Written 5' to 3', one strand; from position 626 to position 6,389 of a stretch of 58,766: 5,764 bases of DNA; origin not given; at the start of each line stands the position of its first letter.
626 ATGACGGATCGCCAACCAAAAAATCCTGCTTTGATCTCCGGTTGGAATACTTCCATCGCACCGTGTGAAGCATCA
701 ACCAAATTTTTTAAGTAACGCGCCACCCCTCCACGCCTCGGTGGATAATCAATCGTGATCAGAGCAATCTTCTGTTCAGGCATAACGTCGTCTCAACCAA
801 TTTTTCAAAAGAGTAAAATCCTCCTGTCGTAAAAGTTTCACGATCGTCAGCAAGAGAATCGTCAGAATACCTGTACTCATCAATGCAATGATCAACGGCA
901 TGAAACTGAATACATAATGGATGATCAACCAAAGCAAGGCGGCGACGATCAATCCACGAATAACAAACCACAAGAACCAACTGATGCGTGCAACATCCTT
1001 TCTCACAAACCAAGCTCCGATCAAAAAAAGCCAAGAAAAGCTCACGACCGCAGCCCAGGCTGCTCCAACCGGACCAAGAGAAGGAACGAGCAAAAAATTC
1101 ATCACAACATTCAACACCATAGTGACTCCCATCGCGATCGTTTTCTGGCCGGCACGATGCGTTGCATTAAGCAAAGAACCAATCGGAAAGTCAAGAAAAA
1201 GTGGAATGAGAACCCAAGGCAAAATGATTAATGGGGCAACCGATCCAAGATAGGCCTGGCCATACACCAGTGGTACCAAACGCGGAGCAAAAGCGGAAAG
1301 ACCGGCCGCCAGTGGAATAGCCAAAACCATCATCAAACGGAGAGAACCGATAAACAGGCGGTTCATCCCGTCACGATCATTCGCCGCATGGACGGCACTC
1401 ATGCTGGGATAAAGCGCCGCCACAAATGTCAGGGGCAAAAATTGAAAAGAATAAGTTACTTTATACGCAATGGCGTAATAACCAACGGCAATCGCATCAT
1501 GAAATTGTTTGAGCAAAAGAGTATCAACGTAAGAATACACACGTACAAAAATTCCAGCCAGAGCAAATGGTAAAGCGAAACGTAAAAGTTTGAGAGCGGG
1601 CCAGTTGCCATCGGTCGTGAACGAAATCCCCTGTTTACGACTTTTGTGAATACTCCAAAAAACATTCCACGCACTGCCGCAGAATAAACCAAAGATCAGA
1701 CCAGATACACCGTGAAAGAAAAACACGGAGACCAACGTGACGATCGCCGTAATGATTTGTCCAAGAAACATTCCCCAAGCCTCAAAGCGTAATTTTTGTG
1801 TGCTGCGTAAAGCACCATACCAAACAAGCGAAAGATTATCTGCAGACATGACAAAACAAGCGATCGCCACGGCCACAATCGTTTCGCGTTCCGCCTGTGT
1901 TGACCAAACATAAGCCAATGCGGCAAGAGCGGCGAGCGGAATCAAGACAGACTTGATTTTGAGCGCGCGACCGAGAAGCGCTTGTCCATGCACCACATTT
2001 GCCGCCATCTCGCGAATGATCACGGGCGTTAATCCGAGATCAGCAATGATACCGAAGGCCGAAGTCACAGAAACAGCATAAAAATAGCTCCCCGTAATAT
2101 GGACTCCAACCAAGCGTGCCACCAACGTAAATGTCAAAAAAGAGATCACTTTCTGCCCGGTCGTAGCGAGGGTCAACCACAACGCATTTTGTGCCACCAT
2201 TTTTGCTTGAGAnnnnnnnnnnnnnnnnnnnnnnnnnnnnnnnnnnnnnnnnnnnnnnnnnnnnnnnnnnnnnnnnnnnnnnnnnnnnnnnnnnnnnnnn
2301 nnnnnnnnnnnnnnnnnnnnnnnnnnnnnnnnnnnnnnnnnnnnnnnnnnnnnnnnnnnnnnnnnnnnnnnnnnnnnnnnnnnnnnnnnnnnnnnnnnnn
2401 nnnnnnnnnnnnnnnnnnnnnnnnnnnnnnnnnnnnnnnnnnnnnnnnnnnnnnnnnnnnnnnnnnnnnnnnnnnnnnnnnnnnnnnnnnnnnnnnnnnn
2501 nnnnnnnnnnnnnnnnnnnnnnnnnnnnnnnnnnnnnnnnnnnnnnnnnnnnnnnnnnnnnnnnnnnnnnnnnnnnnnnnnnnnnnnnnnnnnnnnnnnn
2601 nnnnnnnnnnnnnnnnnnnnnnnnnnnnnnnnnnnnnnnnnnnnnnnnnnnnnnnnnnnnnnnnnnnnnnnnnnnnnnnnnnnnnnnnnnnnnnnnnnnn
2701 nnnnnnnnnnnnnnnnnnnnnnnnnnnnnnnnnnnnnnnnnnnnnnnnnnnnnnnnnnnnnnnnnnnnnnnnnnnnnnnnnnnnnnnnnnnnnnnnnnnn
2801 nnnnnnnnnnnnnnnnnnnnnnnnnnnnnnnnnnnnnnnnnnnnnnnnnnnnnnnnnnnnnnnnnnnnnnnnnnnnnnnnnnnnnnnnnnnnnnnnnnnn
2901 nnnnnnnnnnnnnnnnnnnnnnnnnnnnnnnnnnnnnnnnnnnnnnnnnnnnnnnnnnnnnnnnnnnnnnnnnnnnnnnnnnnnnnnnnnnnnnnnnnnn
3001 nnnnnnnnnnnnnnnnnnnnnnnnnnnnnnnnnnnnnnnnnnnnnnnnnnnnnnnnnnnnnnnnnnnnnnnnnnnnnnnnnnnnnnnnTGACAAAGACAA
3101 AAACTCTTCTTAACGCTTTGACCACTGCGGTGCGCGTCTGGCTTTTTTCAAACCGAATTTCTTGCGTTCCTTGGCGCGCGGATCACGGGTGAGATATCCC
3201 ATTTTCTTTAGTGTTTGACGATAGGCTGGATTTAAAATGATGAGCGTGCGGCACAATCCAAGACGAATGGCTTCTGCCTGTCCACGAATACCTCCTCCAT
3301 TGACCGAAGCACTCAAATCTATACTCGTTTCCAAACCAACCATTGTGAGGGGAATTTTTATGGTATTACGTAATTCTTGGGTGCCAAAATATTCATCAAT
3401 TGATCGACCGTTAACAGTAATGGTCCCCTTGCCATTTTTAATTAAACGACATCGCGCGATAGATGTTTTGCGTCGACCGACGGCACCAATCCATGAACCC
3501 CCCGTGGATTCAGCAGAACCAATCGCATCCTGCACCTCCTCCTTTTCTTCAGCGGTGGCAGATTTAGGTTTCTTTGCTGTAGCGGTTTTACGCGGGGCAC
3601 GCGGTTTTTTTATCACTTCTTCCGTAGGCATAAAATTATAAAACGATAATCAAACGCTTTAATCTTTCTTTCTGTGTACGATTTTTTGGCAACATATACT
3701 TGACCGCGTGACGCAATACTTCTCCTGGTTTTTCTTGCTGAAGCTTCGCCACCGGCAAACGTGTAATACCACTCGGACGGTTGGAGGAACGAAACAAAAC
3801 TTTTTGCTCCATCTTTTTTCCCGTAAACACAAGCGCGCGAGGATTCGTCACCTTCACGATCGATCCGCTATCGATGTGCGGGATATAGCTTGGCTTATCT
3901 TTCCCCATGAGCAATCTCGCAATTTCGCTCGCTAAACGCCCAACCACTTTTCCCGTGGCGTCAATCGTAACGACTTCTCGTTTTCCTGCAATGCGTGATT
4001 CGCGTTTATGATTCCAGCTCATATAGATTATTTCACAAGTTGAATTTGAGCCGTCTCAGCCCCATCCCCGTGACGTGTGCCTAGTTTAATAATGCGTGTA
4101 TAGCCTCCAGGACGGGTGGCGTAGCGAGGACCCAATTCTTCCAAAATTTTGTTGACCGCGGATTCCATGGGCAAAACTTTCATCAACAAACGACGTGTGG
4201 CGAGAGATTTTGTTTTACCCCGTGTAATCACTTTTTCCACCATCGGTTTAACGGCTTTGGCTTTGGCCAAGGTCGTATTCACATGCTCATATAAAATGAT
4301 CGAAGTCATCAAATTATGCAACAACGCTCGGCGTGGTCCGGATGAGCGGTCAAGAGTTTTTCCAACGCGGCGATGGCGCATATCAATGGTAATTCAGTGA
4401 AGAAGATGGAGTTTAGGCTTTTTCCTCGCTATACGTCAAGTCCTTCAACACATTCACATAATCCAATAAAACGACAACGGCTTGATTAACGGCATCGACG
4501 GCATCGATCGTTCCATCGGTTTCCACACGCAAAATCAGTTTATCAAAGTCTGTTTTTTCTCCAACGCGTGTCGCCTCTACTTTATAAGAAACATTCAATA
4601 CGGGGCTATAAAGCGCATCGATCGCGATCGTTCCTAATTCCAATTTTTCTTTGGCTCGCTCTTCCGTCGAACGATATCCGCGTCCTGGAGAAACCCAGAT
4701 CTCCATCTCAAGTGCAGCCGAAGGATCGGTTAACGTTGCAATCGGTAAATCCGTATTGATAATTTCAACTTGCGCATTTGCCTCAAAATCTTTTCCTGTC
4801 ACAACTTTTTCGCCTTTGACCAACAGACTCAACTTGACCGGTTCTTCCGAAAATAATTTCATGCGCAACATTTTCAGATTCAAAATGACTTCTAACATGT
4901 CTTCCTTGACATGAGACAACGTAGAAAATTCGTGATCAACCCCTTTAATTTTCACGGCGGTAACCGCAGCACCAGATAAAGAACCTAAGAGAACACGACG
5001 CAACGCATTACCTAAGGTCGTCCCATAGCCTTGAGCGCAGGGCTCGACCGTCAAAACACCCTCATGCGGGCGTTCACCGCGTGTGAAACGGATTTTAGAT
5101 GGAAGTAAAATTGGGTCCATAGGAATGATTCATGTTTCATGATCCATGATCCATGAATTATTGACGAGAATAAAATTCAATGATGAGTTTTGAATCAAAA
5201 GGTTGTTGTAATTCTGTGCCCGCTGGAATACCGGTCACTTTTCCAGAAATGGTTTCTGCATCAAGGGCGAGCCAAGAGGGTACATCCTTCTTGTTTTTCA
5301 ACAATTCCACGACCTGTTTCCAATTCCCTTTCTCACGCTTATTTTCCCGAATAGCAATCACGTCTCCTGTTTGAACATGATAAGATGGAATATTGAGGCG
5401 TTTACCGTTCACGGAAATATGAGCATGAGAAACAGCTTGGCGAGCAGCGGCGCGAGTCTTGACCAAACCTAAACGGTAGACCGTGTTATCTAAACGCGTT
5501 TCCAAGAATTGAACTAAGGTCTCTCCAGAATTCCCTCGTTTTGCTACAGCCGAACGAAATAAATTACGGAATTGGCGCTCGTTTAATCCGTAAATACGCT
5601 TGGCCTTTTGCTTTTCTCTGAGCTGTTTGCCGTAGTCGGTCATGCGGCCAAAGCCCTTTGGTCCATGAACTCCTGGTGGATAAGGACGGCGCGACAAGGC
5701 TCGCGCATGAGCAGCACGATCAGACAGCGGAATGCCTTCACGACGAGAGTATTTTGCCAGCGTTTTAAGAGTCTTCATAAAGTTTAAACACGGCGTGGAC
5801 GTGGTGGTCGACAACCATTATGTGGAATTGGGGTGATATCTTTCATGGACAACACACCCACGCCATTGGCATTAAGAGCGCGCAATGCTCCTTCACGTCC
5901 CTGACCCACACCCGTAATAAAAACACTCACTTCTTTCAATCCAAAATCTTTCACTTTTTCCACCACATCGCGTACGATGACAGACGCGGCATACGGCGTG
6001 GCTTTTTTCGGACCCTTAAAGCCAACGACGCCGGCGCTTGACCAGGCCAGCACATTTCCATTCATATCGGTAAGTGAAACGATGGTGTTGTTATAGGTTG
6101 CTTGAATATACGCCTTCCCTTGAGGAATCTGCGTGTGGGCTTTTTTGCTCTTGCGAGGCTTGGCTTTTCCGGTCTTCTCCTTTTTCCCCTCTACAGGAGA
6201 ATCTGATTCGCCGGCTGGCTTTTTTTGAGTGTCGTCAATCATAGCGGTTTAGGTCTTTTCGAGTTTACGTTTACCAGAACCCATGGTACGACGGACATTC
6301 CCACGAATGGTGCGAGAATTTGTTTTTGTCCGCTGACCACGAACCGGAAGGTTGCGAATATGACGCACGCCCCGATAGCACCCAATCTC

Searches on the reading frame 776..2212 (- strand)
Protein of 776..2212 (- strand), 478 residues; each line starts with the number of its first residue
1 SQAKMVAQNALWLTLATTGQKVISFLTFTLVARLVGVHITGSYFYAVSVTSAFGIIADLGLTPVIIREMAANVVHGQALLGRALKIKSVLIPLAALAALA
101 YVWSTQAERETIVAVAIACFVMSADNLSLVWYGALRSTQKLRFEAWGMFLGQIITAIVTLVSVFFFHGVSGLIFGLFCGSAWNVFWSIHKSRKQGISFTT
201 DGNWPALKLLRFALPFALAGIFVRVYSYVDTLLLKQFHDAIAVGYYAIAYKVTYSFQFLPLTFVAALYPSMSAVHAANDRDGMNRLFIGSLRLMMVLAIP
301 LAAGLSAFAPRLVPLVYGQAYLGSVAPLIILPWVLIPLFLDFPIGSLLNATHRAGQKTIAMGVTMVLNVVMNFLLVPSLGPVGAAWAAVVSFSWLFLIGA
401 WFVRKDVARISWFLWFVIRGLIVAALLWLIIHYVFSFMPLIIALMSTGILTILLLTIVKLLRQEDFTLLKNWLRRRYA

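Call 81: search_protein_families(library=pfam, proteins=[window:776-2212:-], max_evalue=0.00001)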
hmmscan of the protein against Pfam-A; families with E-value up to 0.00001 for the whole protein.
window:776-2212:- (478 aa): 4 families
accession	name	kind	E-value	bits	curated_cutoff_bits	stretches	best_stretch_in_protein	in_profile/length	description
PF01943.22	Polysacc_synt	-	3.6e-23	82.8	28.2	1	6-273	1-272/274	Polysaccharide biosynthesis protein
PF13440.11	Polysacc_synt_3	-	2.3e-16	60.3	23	1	31-325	2-292/293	Polysaccharide biosynthesis protein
PF01554.23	MatE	-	1.2e-07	32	24.9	1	215-374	1-161/161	MatE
PF03023.19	MurJ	-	1.6e-07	30.7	27.4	1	163-439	145-437/451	Lipid II flippase MurJ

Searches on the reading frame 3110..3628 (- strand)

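Call 81: search_protein_families(library=pfam, proteins=[window:3110-3628:-], max_evalue=0.00001)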
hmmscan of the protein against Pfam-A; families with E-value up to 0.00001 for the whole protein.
window:3110-3628:- (172 aa): 1 family
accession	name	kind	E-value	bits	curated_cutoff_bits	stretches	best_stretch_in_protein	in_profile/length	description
PF00380.25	Ribosomal_S9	-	3.6e-44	150.5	22.5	1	51-172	1-121/121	Ribosomal protein S9/S16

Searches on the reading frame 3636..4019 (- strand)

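Call 81: search_protein_families(library=pfam, proteins=[window:3636-4019:-], max_evalue=0.00001)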
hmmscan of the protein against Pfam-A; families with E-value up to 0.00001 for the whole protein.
window:3636-4019:- (127 aa): 1 family
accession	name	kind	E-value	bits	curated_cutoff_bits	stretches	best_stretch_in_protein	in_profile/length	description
PF00572.24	Ribosomal_L13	-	1.3e-33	116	23.8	1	14-124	1-111/119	Ribosomal protein L13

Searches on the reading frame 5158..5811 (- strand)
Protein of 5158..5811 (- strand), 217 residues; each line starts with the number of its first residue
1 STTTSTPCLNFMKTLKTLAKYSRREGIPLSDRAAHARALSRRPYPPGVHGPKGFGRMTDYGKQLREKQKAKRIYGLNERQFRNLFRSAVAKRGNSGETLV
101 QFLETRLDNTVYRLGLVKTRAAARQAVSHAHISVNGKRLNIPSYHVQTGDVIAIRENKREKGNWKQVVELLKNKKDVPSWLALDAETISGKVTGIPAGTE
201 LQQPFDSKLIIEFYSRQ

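Call 81: search_protein_families(library=pfam, proteins=[window:5158-5811:-], max_evalue=0.00001)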
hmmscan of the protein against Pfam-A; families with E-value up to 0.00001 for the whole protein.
window:5158-5811:- (217 aa): 2 families
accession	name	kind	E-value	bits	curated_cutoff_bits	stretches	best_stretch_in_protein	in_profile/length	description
PF00163.24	Ribosomal_S4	-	2.4e-22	79.9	23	1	20-104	8-95/95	Ribosomal protein S4/S9 N-terminal domain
PF01479.30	S4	-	7e-18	64.5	22.8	1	106-152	2-48/48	S4 domain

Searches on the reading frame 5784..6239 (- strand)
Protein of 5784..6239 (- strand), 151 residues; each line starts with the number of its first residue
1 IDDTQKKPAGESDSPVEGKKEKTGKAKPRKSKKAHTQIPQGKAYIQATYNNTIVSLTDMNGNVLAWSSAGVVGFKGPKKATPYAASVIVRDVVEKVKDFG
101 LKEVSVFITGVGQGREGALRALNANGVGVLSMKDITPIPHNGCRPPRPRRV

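Call 81: search_protein_families(library=pfam, proteins=[window:5784-6239:-], max_evalue=0.00001)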
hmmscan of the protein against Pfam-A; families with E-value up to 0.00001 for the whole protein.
window:5784-6239:- (151 aa): 1 family
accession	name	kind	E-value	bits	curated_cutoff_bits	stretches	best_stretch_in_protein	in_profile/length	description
PF00411.24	Ribosomal_S11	-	7.2e-38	129.8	25.1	1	41-150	1-110/110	Ribosomal protein S11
